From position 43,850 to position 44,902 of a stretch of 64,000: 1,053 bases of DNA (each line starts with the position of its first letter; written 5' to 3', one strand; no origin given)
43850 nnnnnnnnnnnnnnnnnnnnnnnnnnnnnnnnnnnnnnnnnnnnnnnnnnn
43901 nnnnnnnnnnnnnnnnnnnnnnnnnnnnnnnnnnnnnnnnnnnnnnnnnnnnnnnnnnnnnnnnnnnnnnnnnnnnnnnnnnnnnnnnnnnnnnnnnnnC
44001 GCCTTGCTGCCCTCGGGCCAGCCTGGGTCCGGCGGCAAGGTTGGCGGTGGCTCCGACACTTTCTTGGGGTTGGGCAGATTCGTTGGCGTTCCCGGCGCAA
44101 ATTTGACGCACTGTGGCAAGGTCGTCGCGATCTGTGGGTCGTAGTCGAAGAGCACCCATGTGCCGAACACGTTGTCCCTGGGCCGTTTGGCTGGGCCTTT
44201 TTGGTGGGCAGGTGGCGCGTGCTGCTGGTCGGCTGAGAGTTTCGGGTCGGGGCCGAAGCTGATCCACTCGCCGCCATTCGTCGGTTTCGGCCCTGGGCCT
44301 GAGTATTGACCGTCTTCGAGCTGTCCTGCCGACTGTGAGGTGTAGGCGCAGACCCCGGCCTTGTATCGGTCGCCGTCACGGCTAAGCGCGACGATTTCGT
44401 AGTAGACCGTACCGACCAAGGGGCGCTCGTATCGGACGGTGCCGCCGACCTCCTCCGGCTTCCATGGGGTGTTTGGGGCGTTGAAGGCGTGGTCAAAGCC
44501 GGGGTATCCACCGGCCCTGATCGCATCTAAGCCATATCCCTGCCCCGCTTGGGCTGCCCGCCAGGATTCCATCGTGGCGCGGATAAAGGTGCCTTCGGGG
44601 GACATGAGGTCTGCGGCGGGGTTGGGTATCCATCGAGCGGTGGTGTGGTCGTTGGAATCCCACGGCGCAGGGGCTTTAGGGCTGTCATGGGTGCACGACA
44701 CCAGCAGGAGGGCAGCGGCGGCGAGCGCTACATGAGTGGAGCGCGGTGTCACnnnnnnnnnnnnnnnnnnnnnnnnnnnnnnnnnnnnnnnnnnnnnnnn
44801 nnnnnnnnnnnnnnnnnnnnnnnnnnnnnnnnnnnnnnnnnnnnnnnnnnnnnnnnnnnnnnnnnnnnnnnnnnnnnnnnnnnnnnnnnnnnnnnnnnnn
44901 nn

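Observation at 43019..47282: WXG100 (type VII secretion-like) polymorphic toxin cassette with candidate lipoprotein and membrane immunity genes inside a phage accessory operon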

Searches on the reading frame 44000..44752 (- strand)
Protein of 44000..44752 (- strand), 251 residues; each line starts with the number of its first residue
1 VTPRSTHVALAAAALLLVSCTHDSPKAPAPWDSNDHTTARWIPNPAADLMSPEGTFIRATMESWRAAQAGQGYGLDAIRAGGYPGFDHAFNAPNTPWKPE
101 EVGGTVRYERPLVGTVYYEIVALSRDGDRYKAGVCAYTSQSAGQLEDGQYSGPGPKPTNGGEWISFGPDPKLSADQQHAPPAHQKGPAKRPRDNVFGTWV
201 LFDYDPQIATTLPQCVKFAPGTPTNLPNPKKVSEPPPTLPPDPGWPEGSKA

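Call 6: search_protein_families(library=pfam, proteins=[window:44000-44752:-], max_evalue=1)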
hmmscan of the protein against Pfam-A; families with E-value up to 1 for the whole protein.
window:44000-44752:- (251 aa): 0 families

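Call 16: search_protein_families(library=ncbifam, proteins=[window:44000-44752:-], max_evalue=1)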
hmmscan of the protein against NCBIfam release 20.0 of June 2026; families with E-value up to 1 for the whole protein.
window:44000-44752:- (251 aa): 0 families

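Call 34: find_homologous_proteins(query=window:44000-44752:-)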
Query window:44000-44752:- (251 aa): 131 proteins with E <= 0.001 among 2084 candidates; the best 120 are listed.
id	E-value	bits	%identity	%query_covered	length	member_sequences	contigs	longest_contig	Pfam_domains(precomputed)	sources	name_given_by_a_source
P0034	1.4e-169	581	99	100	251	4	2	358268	-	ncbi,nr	ncbi:Uncharacterised protein [Mycobacteroides abscessus subsp. abscessus]|nr:Uncharacterised protein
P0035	1.2e-138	479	86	92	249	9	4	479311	-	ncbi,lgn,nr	ncbi:Uncharacterised protein [Mycobacteroides abscessus subsp. abscessus]|nr:Uncharacterised protein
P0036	9.4e-135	467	82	93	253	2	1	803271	-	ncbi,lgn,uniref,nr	ncbi:hypothetical protein [Mycobacteroides abscessus]|uniref:hypothetical protein n=1 Tax=Mycobacter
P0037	2.7e-122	426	76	97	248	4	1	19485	-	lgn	-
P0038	3.4e-111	389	68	100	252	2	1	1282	-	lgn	-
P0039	4.4e-104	366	78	80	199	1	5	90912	-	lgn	-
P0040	3.2e-101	357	64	97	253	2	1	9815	-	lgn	-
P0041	3.5e-100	353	63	100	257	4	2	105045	-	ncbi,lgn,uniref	ncbi:hypothetical protein [Mycobacteroides abscessus]|uniref:hypothetical protein n=1 Tax=Mycobacter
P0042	2.0e-98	347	66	93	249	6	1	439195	-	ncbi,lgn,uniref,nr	ncbi:hypothetical protein [Mycobacteroides abscessus]|uniref:hypothetical protein n=1 Tax=Mycobacter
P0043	4.2e-96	340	63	93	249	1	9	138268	-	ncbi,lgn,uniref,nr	ncbi:hypothetical protein [Mycobacteroides abscessus]|uniref:hypothetical protein n=1 Tax=Mycobacter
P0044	2.6e-93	331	63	96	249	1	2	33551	-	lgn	-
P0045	1.1e-90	322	63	93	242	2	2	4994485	-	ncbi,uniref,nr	ncbi:hypothetical protein [Mycobacteroides stephanolepidis]|uniref:hypothetical protein n=1 Tax=[Myc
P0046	1.1e-90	322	60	100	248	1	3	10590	-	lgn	-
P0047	8.2e-90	319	61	92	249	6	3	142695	-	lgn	-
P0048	4.6e-89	317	62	94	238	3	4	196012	-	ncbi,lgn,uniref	ncbi:hypothetical protein [Mycobacteroides abscessus]|uniref:hypothetical protein n=1 Tax=Mycobacter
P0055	1.4e-78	282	57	95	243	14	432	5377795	-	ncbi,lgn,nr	ncbi:hypothetical protein [Mycobacteroides abscessus]|nr:hypothetical protein [Mycobacteroides absce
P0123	9.0e-54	201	47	95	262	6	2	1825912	-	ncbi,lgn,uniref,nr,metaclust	ncbi:hypothetical protein [Mycolicibacterium neworleansense]|uniref:Uncharacterized protein n=1 Tax=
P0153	3.0e-46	176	43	84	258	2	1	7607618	-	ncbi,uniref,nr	ncbi:hypothetical protein hbim_02342 [Mycolicibacterium mageritense]|uniref:Uncharacterized protein 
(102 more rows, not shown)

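Call 36: find_encoding_contigs(protein=P0055, flank=6000, max_places=3)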
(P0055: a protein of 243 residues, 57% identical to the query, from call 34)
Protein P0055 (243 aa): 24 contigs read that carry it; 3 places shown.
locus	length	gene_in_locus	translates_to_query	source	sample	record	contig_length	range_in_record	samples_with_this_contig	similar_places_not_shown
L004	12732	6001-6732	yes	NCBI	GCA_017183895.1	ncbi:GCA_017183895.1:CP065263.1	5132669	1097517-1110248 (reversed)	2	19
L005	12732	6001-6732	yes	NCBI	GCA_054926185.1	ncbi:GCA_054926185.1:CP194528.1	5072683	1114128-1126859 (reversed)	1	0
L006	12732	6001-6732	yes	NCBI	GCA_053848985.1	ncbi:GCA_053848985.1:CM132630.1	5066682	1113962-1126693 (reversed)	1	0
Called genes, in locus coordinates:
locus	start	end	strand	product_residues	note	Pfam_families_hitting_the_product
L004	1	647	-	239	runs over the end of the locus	PF00753:Lactamase_B, PF23023:Anti-Pycsar_Apyc1 (faint)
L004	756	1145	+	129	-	PF01243:PNPOx_N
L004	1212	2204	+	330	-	PF08240:ADH_N, PF00107:ADH_zinc_N, PF13602:ADH_zinc_N_2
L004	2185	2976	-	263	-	PF01925:TauE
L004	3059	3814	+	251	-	PF07883:Cupin_2 (weak), PF12833:HTH_18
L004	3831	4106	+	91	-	-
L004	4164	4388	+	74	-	-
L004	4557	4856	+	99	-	PF19575:HTH_58 (faint)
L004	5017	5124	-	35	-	-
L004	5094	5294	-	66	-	-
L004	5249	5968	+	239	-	-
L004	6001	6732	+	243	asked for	-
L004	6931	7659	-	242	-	-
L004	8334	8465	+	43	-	-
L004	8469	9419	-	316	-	-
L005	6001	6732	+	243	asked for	-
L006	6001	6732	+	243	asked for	-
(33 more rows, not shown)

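Call 49: search_solved_structures(query=A3, max_evalue=10)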
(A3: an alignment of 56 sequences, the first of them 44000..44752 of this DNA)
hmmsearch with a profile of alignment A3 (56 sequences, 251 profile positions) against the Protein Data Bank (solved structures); distinct sequences matched with E-value up to 10: 5.
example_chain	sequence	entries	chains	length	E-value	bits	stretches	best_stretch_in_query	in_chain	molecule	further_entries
2fgn_A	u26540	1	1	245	0.5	13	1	40-81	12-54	Phospholipase C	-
2ffz_A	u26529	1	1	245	0.62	12.7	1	40-62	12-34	Phospholipase C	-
1p5x_A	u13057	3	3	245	0.63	12.7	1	40-63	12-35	Phospholipase C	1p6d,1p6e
1ah7_A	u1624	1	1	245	0.66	12.6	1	40-62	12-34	PHOSPHOLIPASE C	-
1shk_A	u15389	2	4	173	0.91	12.1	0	158-185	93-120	SHIKIMATE KINASE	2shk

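Call 59: predict_structure(alignment_id=A3)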
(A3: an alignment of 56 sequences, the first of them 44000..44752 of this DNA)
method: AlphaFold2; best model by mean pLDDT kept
length: 251 residues; sequences in the alignment: 56
mean_pLDDT: 88.7   pTM: 0.84
mean pLDDT of the five models: 88.7, 88.7, 87.1, 86.9, 86.3
residues with pLDDT >= 90: 175; 70-90: 45; 50-70: 29; < 50: 2
segments of 3 or more residues with pLDDT < 50: none
pLDDT, mean of each block of 10 residues (from residue 1): 53 58 78 95 98 98 95 92 95 72 87 97 97 96 96 82 96 98 97 97 80 92 88 95 89 51
secondary structure, 60 per line:
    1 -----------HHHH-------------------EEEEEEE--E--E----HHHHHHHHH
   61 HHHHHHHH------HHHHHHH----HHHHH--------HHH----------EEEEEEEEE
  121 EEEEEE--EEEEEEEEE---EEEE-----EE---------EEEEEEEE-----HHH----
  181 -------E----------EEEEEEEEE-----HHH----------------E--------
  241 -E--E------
elements in order: H12-15 E35-41 H52-68 H75-81 H86-90 E112-126 E129-137 E141-144 E161-168 E199-207

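Call 87: find_encoding_contigs(protein=P0153, flank=5000, max_places=2)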
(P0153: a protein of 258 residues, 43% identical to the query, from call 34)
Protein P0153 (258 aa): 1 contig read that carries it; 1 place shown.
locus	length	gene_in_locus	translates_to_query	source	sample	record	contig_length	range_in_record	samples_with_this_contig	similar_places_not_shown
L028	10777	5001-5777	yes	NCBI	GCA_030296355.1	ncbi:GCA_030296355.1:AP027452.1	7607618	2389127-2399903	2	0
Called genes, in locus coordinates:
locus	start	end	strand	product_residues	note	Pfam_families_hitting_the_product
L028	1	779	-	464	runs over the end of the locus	PF11203:EccE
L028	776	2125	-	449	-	PF00082:Peptidase_S8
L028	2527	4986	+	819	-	PF18879:EspA_EspE, PF23275:TPR_23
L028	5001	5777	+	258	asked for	-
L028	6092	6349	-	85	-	PF00381:PTS-HPr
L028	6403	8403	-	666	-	PF00359:PTS_EIIA_2, PF02302:PTS_IIB, PF25554:PTS_EIIB_BC_N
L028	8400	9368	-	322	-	PF00294:PfkB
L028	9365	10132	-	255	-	PF08220:HTH_DeoR, PF08279:HTH_11 (weak), PF00455:DeoRC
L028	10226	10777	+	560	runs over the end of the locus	PF05524:PEP-utilisers_N, PF00391:PEP-utilizers, PF02896:PEP-utilizers_C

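Call 88: find_encoding_contigs(protein=P0123, flank=5000, max_places=2)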
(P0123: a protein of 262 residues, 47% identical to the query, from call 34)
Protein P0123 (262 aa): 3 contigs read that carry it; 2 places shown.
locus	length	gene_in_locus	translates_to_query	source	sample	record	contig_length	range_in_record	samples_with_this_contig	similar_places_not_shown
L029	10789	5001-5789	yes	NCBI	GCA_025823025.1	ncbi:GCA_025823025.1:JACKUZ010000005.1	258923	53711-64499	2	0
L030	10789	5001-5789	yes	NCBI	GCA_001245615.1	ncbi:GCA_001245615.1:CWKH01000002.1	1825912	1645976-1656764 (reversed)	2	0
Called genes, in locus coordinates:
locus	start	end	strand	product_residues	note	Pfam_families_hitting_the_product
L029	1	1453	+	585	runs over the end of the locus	-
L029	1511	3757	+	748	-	PF18879:EspA_EspE, PF23275:TPR_23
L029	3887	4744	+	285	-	-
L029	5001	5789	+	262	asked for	-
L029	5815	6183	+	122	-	PF02627:CMD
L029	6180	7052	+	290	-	PF00561:Abhydrolase_1, PF12697:Abhydrolase_6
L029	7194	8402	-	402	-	PF13177:DNA_pol3_delta2, PF09115:DNApol3-delta_C (weak)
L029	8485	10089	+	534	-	PF00672:HAMP, PF00211:Guanylate_cyc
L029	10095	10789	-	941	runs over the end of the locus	PF01751:Toprim, PF01131:Topoisom_bac, PF13368:Toprim_C_rpt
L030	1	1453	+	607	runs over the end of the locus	-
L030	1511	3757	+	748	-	PF18879:EspA_EspE, PF23275:TPR_23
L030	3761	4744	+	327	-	-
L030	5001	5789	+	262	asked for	-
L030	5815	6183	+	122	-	PF02627:CMD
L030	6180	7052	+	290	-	PF00561:Abhydrolase_1, PF12697:Abhydrolase_6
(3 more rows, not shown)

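Call 98: search_protein_families(library=phrogs, proteins=[window:44000-44752:-], max_evalue=0.001)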
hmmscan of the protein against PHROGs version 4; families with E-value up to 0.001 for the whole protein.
window:44000-44752:- (251 aa): 0 families

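Call 99: search_protein_families(library=padloc, proteins=[window:44000-44752:-], max_evalue=0.01)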
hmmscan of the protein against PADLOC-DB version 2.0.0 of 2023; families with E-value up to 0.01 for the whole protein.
window:44000-44752:- (251 aa): 0 families

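Call 102: find_encoding_contigs(protein=P0153, flank=10000, max_places=1)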
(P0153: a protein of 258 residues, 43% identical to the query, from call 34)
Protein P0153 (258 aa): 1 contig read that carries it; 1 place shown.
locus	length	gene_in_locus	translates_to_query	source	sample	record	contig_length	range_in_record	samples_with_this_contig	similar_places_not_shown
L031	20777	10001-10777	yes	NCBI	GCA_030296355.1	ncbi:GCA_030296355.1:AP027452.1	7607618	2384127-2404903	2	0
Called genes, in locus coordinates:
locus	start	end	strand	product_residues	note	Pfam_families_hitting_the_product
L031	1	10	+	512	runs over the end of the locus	-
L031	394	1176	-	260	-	-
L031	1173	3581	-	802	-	PF18879:EspA_EspE, PF23275:TPR_23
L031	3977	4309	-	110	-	PF02575:YbaB_DNA_bd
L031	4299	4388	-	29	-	-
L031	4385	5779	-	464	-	PF11203:EccE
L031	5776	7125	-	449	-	PF00082:Peptidase_S8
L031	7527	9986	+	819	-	PF18879:EspA_EspE, PF23275:TPR_23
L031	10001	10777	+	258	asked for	-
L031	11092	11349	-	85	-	PF00381:PTS-HPr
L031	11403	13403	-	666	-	PF00359:PTS_EIIA_2, PF02302:PTS_IIB, PF25554:PTS_EIIB_BC_N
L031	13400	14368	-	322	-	PF00294:PfkB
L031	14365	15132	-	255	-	PF08220:HTH_DeoR, PF08279:HTH_11 (weak), PF00455:DeoRC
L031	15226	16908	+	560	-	PF05524:PEP-utilisers_N, PF00391:PEP-utilizers, PF02896:PEP-utilizers_C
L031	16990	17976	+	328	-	PF02678:Pirin, PF05726:Pirin_C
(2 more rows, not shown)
